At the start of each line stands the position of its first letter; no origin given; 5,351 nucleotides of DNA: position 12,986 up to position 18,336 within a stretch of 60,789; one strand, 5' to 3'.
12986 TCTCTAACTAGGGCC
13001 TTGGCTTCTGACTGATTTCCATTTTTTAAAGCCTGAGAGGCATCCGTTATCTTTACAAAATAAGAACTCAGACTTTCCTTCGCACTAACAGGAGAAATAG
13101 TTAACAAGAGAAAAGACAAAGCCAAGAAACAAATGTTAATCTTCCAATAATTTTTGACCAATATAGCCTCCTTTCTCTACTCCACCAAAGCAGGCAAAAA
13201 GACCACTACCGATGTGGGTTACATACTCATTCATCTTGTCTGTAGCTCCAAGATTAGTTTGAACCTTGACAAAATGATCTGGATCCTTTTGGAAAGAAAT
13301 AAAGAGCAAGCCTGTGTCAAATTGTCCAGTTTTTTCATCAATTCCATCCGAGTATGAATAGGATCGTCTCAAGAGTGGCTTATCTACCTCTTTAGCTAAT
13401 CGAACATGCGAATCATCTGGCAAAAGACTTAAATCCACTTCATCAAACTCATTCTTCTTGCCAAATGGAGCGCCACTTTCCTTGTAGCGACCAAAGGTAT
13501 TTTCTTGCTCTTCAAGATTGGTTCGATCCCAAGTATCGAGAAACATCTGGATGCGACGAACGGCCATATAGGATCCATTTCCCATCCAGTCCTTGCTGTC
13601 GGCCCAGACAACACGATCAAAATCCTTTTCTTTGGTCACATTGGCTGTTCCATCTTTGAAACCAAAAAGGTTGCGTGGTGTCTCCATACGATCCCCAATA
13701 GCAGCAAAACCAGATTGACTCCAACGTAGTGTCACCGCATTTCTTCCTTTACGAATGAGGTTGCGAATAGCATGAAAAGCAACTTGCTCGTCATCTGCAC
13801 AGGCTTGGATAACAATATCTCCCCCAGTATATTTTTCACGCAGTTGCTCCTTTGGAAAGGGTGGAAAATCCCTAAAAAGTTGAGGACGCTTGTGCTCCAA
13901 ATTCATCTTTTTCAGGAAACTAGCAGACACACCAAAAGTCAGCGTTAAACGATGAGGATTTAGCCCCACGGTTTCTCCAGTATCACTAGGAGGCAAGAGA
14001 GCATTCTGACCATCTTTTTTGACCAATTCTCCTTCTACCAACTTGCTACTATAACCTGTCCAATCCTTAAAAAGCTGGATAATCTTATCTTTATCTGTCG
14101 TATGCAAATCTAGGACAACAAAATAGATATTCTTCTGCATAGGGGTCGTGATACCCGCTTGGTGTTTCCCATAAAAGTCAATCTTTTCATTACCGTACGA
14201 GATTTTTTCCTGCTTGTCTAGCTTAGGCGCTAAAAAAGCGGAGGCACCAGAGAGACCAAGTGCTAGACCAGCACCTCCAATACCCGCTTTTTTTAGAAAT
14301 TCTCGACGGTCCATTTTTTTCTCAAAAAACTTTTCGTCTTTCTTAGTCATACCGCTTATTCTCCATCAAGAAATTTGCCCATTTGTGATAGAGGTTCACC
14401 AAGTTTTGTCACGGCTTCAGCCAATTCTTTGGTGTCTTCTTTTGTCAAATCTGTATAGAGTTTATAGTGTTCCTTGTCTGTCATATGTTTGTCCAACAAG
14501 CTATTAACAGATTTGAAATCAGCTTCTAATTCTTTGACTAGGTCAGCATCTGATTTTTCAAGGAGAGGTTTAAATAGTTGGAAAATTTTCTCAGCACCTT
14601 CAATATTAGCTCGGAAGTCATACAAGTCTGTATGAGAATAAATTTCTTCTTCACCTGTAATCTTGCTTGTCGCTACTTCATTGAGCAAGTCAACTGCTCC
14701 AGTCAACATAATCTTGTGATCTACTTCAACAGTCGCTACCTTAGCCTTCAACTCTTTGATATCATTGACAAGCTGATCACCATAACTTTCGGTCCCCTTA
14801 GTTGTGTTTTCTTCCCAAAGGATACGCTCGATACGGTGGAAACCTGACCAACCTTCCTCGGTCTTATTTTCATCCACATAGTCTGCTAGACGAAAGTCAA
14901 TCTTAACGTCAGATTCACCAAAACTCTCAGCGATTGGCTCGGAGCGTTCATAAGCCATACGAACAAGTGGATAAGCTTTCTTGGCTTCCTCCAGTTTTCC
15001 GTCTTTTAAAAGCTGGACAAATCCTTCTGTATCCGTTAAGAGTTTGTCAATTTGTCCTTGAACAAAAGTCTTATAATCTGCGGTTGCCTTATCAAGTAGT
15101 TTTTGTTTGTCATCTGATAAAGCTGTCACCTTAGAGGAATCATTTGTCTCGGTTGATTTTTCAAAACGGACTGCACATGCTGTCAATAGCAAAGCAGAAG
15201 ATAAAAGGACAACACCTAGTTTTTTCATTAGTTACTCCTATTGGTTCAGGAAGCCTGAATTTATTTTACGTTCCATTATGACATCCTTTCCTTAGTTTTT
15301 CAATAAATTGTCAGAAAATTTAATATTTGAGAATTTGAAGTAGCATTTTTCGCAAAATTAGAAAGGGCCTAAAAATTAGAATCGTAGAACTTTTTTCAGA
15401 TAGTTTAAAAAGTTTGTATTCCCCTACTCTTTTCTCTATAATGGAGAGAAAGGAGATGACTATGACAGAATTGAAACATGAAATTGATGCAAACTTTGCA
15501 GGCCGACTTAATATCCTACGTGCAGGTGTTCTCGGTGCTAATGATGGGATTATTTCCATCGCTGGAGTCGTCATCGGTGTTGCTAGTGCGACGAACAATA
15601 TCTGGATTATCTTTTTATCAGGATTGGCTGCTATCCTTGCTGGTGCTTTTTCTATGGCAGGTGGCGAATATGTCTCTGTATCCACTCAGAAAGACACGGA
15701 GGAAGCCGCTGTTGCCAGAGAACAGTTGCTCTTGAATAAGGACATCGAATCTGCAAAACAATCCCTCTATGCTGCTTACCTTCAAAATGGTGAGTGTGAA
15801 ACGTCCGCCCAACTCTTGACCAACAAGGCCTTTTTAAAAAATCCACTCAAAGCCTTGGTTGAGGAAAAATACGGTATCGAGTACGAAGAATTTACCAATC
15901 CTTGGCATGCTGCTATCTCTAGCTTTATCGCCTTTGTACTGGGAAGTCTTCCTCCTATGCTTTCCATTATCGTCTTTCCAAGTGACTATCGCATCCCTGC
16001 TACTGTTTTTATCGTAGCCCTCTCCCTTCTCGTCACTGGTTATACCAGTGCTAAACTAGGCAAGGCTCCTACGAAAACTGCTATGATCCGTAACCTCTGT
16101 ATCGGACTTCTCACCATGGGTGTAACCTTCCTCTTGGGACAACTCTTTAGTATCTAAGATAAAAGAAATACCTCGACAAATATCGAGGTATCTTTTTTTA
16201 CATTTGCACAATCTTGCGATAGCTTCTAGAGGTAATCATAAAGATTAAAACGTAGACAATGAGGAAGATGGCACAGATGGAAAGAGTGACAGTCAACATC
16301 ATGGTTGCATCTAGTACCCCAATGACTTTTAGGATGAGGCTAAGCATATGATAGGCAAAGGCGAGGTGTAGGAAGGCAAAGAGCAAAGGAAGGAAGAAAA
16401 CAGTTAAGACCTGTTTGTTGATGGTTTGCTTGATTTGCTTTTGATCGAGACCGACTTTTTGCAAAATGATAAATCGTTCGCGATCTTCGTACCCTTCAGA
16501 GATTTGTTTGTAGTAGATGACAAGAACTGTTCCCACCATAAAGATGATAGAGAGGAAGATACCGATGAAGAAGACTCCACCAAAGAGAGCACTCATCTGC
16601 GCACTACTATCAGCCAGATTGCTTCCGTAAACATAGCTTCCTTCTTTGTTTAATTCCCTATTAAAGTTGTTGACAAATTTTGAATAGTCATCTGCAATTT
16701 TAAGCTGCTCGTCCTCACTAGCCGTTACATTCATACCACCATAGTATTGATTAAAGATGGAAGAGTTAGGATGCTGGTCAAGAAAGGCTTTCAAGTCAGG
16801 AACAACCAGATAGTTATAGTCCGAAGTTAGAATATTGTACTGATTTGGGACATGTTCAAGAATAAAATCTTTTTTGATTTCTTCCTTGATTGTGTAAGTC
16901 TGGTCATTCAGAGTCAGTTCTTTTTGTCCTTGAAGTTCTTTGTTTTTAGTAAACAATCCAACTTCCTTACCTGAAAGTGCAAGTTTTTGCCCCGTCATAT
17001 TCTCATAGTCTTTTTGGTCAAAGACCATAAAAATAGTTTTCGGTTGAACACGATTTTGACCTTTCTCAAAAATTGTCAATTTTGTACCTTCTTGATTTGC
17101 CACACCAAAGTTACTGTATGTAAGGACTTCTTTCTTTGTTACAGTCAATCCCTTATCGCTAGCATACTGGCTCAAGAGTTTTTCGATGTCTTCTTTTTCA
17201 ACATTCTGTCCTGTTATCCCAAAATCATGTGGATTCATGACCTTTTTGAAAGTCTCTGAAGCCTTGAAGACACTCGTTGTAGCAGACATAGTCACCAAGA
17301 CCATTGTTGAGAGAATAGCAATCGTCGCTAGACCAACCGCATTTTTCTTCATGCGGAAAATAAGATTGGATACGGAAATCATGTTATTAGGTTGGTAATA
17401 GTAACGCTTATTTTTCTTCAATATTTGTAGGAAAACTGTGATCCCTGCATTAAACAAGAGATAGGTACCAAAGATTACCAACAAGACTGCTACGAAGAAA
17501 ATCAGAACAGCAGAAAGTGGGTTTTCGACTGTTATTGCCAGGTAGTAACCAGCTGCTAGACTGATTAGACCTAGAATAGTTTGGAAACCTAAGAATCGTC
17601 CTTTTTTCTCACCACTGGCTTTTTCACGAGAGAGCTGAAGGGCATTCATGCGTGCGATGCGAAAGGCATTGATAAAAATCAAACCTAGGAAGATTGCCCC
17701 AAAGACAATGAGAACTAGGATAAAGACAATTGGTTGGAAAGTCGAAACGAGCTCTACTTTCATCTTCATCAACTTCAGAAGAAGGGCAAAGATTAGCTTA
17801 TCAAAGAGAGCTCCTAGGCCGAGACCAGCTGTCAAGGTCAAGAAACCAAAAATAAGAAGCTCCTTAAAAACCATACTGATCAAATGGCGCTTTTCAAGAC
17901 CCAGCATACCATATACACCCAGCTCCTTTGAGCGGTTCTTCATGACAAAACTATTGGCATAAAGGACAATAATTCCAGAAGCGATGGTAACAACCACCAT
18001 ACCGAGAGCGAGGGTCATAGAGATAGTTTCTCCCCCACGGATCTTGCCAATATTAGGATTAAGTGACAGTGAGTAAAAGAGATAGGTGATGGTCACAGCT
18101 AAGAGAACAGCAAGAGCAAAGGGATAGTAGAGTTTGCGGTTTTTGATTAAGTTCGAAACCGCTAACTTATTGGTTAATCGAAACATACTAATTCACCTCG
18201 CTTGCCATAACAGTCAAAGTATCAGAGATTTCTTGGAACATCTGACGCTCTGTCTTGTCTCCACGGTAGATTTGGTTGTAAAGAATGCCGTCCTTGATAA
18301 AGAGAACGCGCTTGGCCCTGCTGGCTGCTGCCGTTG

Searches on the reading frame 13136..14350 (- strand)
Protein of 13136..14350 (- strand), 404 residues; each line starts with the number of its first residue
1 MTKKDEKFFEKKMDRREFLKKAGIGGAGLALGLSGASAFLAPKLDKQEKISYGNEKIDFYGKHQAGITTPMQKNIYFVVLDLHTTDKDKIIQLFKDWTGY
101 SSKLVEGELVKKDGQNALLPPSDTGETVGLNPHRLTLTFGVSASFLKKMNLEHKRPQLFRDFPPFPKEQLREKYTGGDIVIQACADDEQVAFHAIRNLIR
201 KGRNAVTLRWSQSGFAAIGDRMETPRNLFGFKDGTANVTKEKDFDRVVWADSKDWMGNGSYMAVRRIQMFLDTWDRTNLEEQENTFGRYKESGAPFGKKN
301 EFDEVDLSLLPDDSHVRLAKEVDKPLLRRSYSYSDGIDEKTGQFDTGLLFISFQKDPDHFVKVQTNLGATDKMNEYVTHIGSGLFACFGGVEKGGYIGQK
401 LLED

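Call 7: search_protein_families(library=pfam, proteins=[window:13136-14350:-])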
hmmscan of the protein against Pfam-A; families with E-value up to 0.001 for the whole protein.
window:13136-14350:- (404 aa): 2 families
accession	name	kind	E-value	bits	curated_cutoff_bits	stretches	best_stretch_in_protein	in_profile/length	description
PF20628.3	Dyp_perox_C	-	1.6e-49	168.3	20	1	224-391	1-165/166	Dyp-type peroxidase, C-terminal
PF04261.18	Dyp_perox_N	-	5.8e-40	137.1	20.4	1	64-215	1-145/146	Dyp-type peroxidase, N-terminal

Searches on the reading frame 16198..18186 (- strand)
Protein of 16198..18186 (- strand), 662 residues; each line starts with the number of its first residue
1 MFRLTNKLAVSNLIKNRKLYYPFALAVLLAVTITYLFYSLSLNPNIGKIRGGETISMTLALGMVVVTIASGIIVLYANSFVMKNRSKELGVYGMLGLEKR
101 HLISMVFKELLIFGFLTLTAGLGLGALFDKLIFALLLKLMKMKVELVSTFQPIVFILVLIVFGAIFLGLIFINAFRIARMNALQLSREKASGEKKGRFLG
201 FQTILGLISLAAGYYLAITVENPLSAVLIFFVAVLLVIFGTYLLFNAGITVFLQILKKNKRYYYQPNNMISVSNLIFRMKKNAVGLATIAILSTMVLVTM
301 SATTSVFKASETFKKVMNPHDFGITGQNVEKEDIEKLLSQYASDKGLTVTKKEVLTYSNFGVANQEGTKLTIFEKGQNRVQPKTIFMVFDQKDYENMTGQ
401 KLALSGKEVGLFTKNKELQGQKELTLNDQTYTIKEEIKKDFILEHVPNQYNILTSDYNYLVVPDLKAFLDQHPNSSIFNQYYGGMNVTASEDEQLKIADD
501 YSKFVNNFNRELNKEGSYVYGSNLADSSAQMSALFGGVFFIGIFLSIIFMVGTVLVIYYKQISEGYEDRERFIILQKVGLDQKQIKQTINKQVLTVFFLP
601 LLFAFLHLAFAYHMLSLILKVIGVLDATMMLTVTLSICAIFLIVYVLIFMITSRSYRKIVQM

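Call 7: search_protein_families(library=pfam, proteins=[window:16198-18186:-])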
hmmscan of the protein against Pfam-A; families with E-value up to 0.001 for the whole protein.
window:16198-18186:- (662 aa): 1 family
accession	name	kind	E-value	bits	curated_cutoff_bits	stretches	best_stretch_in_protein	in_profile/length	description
PF02687.27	FtsX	-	4e-17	62.8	25.5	2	63-181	4-119/120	FtsX-like permease C-terminal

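Call 19: find_related_loci(query=window:16198-18186:-, collection=genome_contigs, flank=8000)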
Query window:16198-18186:- (662 aa) in genome_contigs; peptide patterns used: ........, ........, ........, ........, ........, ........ (x = any residue, [..] = any of these).
599 stretches matched a pattern (row limit reached: there are more); 578 encode a relative of the query (tblastn E <= 1e-3); the best 80 are kept; 80 distinct loci.
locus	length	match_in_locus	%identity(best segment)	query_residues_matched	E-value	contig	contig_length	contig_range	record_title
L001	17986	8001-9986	99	1-662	0e+0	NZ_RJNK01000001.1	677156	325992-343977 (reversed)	Streptococcus oralis strain BCC59 D8862_contig001, whole genome shotgun sequence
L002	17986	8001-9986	99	1-662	0e+0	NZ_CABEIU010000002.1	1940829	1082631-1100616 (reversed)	Streptococcus oralis strain NCTC10232, whole genome shotgun sequence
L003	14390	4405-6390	99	1-662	0e+0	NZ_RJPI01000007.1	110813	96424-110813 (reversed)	Streptococcus oralis strain BCC26 D8803_contig007, whole genome shotgun sequence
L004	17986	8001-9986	99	1-662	0e+0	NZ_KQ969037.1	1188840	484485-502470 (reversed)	Streptococcus oralis strain DD05 scaffold00001, whole genome shotgun sequence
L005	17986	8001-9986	98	1-662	0e+0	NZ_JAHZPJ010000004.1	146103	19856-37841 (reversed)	Streptococcus oralis strain CR140 Soralis_CR140_NinaOddballs_Sia_NO_4, whole genome shotgun sequence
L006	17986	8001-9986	98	1-662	0e+0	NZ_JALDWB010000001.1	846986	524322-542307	Streptococcus oralis strain O3-1 NODE_1_length_846986_cov_124.678942, whole genome shotgun sequence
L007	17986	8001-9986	98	1-662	0e+0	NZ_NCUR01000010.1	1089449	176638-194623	Streptococcus oralis subsp. oralis strain OD_311844-09 s_oralis_OD_311844_09_ID_1, whole genome shotgun sequence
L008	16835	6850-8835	98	1-662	0e+0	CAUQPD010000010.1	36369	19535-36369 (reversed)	MAG TPA_asm: uncultured Streptococcus sp. isolate ERR9968716_bin.35_MetaWRAP_v1.3_MAG genome assembly, contig: ERZ216158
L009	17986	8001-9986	98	1-662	0e+0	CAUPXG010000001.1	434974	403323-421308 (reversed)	MAG TPA_asm: Streptococcus oralis isolate ERR9968944_bin.2_MetaWRAP_v1.3_MAG genome assembly, contig: ERZ21615706.4, who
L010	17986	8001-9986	98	1-662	0e+0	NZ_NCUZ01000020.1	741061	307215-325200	Streptococcus oralis subsp. dentisani strain RH_55407_11 s_oralis_RH_55407_11_ID_1, whole genome shotgun sequence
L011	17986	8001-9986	98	1-662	0e+0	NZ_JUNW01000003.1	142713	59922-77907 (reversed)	Streptococcus oralis strain 918_SORA 11_142713_2714217, whole genome shotgun sequence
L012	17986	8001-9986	98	1-662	0e+0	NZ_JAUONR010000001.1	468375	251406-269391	Streptococcus sp. GP0011 NODE_1_length_468375_cov_155.648352, whole genome shotgun sequence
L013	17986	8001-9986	98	1-662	0e+0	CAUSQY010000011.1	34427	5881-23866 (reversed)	MAG TPA_asm: uncultured Streptococcus sp. isolate SRR5395416_bin.27_MetaWRAP_v1.3_MAG genome assembly, contig: ERZ142211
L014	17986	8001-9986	98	1-662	0e+0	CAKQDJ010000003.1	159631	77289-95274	MAG: uncultured Streptococcus sp. isolate REFINED_METABAT215_TOP10_CONTIGS_1500_ASSEMBLY_K77_MERGED__Nepal_MoBio_Fiber-H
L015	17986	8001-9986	98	1-662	0e+0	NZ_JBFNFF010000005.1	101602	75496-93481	Streptococcus jiangnanensis strain 21WXBC0044M1 Scaffold5, whole genome shotgun sequence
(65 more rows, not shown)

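Call 37: search_protein_families(library=ncbifam, proteins=[window:16198-18186:-], max_evalue=0.001)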
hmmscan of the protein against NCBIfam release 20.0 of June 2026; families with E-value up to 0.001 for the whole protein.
window:16198-18186:- (662 aa): 0 families

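Call 55: search_protein_families(library=pfam, proteins=[L001:3308-4999:+, L001:5010-5732:+, L001:5736-6857:+, L011:4307-4963:+, L011:4967-6475:+, L011:6641-6925:+], max_evalue=0.01)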
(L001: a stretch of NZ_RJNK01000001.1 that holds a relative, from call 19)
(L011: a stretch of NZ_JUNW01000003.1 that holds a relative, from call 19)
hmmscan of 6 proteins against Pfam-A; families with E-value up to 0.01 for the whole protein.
L001:3308-4999:+ (563 aa): 0 families

L001:5010-5732:+ (240 aa): 2 families
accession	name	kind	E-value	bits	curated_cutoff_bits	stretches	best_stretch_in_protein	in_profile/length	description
PF07749.17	ERp29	-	0.0052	18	24.3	1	71-152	4-90/95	Endoplasmic reticulum protein ERp29, C-terminal domain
PF12795.12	MscS_porin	-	0.0076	16.3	34.4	1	103-218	19-138/238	Mechanosensitive ion channel porin domain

L001:5736-6857:+ (373 aa): 12 families
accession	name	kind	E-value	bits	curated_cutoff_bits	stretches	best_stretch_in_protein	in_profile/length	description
PF00004.35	AAA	-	6.1e-18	66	21.2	1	144-275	1-129/131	ATPase family associated with various cellular activities (AAA)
PF17866.7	AAA_lid_6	-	9.9e-15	54.8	24.3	1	302-361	3-60/60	AAA lid domain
PF13401.12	AAA_22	-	4.1e-05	24.3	27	0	143-165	7-29/130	AAA domain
PF20720.3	nSTAND3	-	0.00021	21.5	27.2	1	146-288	22-150/155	Novel STAND NTPase 3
PF06309.17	Torsin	-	0.00022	21.8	27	1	96-173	15-85/127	Torsin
PF07728.20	AAA_5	-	0.00089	19.7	22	1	146-215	4-81/139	AAA domain (dynein-related subfamily)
PF05496.18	RuvB_N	-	0.0013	18.9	27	1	103-165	5-57/159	Holliday junction DNA helicase RuvB P-loop domain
PF13521.12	AAA_28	-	0.0022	18.7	27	0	145-213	3-82/164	AAA domain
PF01078.27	Mg_chelatase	-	0.0028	17.5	20.3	0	143-189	24-67/207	Magnesium chelatase, subunit ChlI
PF00493.29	MCM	-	0.0073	15.9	23.3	0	97-221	15-138/224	MCM P-loop domain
PF00910.28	RNA_helicase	-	0.0075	17.2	21.5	0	146-197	3-56/105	RNA helicase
PF05673.19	DUF815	-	0.0078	15.8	23.8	0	265-309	181-226/249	Protein of unknown function (DUF815)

L011:4307-4963:+ (218 aa): 0 families

L011:4967-6475:+ (502 aa): 0 families

L011:6641-6925:+ (94 aa): 0 families

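Call 56: search_protein_families(library=padloc, proteins=[L001:3308-4999:+, L001:5010-5732:+, L001:5736-6857:+, L011:4307-4963:+, L011:4967-6475:+], max_evalue=0.01)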
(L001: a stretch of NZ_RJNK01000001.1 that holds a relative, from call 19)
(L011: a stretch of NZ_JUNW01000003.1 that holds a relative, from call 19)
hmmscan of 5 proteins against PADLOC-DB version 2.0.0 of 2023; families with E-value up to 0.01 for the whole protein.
L001:3308-4999:+ (563 aa): 0 families

L001:5010-5732:+ (240 aa): 3 families
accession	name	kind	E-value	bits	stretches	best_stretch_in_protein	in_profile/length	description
PDLC00580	JetC3|JetC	-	0.00044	16.6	1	57-213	208-360/1068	DUF3584 domain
PDLC03859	LmuB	-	0.00048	17.5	1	13-216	283-458/611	-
PDLC01378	Cas3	-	0.0028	16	1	78-175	51-121/174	CAS-I; effector_G3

L001:5736-6857:+ (373 aa): 7 families
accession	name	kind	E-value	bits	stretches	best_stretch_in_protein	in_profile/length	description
PDLC02196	IetA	-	1.8e-09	35.5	1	105-323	89-295/374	-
PDLC03838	DolB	-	1.6e-08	32.2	2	265-340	292-368/375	-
PDLC04232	IetA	-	4.2e-07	27.7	1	101-217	79-187/330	-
PDLC04140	mad8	-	6.6e-05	20.6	1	29-291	58-267/314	mads_8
PDLC00915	TRIP13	-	0.00016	19.2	1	144-202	66-124/302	TRIP13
PDLC02195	IetA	-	0.00034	18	1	107-165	106-161/395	-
PDLC01305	Cas5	-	0.0055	14.8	0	17-123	80-169/174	CAS-I-B; effector_G5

L011:4307-4963:+ (218 aa): 0 families

L011:4967-6475:+ (502 aa): 2 families
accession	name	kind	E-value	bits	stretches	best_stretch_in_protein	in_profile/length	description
PDLC04409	PDC-M09B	-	3.3e-10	37.1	1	33-412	45-388/480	-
PDLC04408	PDC-M09B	-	3.4e-06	23.9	1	110-411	103-395/486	-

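Call 61: search_solved_structures(query=window:16198-18186:-, max_evalue=0.001)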
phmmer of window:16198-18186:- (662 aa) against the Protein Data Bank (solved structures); distinct sequences matched with E-value up to 0.001: 2.
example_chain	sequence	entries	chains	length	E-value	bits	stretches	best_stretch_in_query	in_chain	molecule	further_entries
9ugg_E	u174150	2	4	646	1.3e-44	156.2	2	8-303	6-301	Lantibiotic ABC transporter permease PsdB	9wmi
7tcg_A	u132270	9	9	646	1.9e-40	142.4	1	6-620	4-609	Bacitracin export permease protein BceB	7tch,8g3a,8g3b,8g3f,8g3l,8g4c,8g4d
